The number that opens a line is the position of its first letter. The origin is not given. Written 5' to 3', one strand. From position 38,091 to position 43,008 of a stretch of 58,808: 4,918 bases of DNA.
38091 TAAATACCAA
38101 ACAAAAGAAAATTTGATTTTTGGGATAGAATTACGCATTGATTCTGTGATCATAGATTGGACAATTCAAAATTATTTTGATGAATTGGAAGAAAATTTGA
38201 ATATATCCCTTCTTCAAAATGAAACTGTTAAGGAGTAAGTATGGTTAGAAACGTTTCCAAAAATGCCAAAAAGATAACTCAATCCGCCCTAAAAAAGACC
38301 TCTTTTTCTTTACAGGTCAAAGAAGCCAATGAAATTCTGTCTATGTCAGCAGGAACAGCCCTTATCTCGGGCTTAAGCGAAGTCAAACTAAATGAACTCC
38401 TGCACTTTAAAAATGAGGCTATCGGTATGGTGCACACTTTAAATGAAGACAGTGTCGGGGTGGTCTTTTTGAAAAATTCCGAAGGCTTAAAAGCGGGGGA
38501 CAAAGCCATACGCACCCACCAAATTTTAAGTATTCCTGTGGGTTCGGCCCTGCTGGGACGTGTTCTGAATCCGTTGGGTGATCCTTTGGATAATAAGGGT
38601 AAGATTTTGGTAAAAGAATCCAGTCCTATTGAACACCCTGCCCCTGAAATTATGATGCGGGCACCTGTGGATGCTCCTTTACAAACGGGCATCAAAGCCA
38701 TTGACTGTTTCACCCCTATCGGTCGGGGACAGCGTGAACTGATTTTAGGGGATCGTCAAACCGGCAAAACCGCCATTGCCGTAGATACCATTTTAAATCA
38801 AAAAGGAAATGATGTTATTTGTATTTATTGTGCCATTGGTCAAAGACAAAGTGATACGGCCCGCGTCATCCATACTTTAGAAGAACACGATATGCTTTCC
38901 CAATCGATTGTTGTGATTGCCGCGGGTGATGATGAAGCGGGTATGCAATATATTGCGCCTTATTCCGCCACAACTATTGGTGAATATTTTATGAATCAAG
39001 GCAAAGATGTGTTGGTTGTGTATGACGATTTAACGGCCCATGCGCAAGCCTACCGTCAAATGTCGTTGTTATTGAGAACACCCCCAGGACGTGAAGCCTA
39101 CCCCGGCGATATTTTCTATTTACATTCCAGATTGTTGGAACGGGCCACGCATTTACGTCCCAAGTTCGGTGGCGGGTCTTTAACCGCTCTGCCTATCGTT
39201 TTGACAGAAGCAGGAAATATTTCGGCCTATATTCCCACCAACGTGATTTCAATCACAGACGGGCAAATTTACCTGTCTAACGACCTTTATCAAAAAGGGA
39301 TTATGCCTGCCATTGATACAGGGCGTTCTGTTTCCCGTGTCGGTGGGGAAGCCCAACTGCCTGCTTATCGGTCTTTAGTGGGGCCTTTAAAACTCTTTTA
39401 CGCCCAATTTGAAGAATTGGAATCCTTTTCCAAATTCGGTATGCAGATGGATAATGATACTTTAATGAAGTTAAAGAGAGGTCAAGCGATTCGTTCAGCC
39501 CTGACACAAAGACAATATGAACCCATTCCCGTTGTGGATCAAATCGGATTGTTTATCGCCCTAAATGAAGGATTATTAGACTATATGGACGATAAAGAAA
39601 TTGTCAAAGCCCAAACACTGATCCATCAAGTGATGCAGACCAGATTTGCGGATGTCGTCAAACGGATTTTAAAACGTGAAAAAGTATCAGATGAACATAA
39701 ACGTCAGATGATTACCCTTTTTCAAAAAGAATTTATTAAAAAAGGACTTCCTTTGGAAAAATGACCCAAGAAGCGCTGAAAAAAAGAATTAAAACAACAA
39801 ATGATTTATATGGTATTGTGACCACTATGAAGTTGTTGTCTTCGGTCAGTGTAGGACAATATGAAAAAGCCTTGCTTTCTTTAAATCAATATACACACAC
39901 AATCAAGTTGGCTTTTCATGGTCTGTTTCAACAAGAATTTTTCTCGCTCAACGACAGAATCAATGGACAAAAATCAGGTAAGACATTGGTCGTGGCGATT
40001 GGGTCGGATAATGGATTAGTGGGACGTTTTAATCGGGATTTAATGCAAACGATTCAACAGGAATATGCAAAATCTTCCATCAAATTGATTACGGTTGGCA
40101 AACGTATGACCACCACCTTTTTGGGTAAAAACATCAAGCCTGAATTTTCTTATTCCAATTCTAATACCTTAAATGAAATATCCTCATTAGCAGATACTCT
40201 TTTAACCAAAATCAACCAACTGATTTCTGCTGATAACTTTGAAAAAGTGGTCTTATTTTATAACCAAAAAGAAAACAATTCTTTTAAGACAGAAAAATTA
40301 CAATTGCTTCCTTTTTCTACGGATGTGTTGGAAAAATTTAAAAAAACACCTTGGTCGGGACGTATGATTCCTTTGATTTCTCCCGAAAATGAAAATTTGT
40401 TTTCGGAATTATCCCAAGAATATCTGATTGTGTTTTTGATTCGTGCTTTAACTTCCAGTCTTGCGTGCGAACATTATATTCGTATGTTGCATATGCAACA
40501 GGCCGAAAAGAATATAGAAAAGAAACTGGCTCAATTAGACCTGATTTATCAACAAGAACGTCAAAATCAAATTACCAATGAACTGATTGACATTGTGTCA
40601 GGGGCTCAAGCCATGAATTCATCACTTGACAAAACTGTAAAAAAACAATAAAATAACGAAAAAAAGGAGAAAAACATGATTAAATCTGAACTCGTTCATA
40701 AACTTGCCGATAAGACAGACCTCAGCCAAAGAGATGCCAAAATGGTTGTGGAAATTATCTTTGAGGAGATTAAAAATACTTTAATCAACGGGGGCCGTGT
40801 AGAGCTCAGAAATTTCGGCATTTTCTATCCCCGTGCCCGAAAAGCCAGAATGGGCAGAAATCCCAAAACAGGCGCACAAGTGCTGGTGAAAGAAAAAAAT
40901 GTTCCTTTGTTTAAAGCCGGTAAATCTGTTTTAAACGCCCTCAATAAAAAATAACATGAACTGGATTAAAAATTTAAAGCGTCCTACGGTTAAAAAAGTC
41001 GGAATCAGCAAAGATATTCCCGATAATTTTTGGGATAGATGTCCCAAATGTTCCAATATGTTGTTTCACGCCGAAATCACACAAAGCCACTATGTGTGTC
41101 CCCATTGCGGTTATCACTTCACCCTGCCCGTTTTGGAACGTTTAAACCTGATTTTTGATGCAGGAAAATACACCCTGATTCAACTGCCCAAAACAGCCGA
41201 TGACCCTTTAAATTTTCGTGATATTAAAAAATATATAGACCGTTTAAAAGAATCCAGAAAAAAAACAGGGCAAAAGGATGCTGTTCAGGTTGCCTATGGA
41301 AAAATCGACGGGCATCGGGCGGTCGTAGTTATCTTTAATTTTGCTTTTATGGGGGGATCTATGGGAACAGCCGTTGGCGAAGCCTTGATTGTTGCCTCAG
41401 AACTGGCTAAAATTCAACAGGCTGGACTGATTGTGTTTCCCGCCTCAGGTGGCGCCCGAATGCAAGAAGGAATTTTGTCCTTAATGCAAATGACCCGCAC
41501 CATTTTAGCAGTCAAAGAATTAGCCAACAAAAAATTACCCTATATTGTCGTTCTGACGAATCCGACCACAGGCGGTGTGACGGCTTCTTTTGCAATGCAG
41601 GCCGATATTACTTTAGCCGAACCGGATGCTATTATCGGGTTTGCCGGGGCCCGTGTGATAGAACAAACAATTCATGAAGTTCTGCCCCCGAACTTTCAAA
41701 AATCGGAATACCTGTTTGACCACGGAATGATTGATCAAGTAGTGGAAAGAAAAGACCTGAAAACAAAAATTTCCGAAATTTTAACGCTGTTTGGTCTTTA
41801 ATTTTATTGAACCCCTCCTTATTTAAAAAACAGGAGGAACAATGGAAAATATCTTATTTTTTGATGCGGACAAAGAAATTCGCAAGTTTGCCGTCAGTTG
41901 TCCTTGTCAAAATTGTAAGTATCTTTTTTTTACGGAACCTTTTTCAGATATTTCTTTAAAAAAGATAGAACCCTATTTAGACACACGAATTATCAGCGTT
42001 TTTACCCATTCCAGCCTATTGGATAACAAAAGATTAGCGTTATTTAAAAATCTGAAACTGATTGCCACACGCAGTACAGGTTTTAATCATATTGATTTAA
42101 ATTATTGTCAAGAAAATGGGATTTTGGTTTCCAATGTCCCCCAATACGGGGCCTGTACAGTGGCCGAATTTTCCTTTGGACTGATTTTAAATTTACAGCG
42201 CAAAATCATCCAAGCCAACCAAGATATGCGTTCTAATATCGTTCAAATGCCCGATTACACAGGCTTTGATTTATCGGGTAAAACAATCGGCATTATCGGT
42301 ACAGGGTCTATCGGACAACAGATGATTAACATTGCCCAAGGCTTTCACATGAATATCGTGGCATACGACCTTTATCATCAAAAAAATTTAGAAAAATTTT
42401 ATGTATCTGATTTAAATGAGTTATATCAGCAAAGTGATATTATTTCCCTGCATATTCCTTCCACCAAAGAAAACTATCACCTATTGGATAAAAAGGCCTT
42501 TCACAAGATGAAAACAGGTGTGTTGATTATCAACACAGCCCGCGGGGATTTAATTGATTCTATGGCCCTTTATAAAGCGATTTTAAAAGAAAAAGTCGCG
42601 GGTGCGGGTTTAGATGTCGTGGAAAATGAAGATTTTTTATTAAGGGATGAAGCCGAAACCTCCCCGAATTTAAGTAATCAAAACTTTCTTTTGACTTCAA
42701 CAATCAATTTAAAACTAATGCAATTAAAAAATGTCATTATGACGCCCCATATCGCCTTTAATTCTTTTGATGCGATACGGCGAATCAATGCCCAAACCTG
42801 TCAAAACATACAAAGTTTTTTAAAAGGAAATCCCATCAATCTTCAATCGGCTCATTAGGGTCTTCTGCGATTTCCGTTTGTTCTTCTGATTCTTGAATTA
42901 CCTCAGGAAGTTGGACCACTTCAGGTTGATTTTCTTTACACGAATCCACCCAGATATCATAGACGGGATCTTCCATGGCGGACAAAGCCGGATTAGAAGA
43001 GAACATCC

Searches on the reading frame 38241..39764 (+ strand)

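Call 19: search_protein_families(library=pfam, proteins=[window:38241-39764:+], max_evalue=0.0001)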
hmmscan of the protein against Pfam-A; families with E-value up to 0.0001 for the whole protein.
window:38241-39764:+ (507 aa): 3 families
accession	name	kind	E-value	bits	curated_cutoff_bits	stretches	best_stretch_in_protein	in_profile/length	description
PF00006.31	ATP-synt_ab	-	7.1e-84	281.1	29.5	1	150-365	1-213/213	ATP synthase alpha/beta family, nucleotide-binding domain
PF00306.32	ATP-synt_ab_C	-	2.3e-28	99.5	27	1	372-495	1-124/126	ATP synthase alpha/beta chain, C terminal domain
PF02874.29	ATP-synt_ab_N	-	4e-06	27.7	20.9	1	38-92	14-68/69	ATP synthase alpha/beta family, beta-barrel domain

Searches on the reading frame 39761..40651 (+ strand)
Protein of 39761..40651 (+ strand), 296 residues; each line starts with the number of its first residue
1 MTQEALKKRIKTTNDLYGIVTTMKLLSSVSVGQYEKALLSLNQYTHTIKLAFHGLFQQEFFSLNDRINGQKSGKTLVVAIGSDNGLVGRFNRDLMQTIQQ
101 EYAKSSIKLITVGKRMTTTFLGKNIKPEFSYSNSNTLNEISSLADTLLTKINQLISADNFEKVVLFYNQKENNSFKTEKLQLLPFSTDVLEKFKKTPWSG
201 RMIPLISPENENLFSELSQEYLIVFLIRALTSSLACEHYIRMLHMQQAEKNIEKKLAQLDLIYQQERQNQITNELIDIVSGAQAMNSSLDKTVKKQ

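Call 20: search_protein_families(library=pfam, proteins=[window:39761-40651:+], max_evalue=0.0001)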
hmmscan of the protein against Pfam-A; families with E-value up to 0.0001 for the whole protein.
window:39761-40651:+ (296 aa): 1 family
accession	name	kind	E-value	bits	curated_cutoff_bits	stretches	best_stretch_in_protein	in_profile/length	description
PF00231.24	ATP-synt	-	9.4e-55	186.8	39.9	1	4-285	3-285/285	ATP synthase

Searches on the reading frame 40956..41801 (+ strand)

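Call 20: search_protein_families(library=pfam, proteins=[window:40956-41801:+], max_evalue=0.0001)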
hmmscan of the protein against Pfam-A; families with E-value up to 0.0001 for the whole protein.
window:40956-41801:+ (281 aa): 2 families
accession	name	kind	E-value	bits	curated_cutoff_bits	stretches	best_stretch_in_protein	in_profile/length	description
PF01039.27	Carboxyl_trans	-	5.7e-18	65.2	22.3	1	97-242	30-180/493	Carboxyl transferase domain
PF17848.7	Zn_ribbon_ACC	-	4.7e-06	27.1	24.5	1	26-51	1-26/26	Acetyl-CoA carboxylase zinc finger domain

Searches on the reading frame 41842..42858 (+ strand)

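Call 20: search_protein_families(library=pfam, proteins=[window:41842-42858:+], max_evalue=0.0001)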
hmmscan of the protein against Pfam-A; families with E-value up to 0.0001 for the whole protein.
window:41842-42858:+ (338 aa): 2 families
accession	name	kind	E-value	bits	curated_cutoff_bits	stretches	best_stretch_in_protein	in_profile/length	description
PF02826.25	2-Hacid_dh_C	-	5.1e-53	179.5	25.1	1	112-305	1-178/178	D-isomer specific 2-hydroxyacid dehydrogenase, NAD binding domain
PF00389.36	2-Hacid_dh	-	6.6e-21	74.8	24.6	1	47-331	39-128/134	D-isomer specific 2-hydroxyacid dehydrogenase, catalytic domain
